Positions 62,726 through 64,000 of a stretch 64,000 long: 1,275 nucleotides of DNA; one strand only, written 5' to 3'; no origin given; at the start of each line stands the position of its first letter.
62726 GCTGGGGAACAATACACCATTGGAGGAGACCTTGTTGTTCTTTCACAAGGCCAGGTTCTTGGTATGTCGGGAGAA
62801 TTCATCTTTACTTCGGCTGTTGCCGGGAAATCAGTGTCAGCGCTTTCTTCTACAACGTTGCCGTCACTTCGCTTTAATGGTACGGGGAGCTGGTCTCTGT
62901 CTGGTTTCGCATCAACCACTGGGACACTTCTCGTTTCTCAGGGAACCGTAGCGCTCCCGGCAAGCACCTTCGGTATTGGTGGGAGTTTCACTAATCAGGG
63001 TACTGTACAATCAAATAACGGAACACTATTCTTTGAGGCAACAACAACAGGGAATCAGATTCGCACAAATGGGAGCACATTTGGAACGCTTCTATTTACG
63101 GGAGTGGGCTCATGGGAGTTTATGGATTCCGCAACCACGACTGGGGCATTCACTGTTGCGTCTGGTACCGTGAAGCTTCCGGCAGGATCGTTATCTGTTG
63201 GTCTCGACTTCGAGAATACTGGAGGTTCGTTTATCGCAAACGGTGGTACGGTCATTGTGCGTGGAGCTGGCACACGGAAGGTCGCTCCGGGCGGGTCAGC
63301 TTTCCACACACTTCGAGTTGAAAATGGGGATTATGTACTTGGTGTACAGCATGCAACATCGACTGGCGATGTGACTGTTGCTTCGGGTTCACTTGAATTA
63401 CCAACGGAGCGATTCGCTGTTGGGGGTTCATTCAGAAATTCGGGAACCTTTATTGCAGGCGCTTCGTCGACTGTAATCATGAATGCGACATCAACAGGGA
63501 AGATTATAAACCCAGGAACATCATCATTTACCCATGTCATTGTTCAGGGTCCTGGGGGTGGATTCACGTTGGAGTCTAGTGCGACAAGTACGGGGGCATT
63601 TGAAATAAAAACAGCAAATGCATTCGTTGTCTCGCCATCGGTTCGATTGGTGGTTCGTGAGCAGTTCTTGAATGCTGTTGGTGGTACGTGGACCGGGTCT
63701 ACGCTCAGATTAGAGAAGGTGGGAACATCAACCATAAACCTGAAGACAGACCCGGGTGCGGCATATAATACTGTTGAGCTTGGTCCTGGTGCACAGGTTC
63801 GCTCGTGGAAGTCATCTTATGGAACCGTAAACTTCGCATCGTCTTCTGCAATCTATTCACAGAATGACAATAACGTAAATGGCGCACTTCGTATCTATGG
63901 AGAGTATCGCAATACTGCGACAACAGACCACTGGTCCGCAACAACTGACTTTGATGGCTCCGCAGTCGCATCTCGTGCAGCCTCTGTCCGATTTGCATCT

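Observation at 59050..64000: About 2.3-kb tandem super-repeats (about 790 aa each) forming the C-terminal part of the giant gene and continuing off-window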

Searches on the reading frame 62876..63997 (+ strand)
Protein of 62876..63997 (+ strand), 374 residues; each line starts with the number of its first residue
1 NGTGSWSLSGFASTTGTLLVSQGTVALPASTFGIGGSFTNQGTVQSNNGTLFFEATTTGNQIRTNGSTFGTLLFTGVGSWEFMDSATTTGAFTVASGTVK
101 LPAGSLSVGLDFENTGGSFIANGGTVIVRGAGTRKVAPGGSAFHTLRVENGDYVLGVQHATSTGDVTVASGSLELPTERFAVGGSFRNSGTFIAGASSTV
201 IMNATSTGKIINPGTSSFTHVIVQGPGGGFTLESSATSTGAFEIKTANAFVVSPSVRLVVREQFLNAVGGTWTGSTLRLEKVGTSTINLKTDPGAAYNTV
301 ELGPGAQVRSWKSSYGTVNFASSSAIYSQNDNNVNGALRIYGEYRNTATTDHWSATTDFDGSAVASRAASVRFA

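Call 30: find_related_loci(query=window:62876-63997:+, collection=genome_contigs, flank=10000)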
Query window:62876-63997:+ (374 aa) in genome_contigs; peptide patterns used: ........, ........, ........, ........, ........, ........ (x = any residue, [..] = any of these).
155 stretches matched a pattern, but none encodes a relative of the query by tblastn (E <= 1e-3).
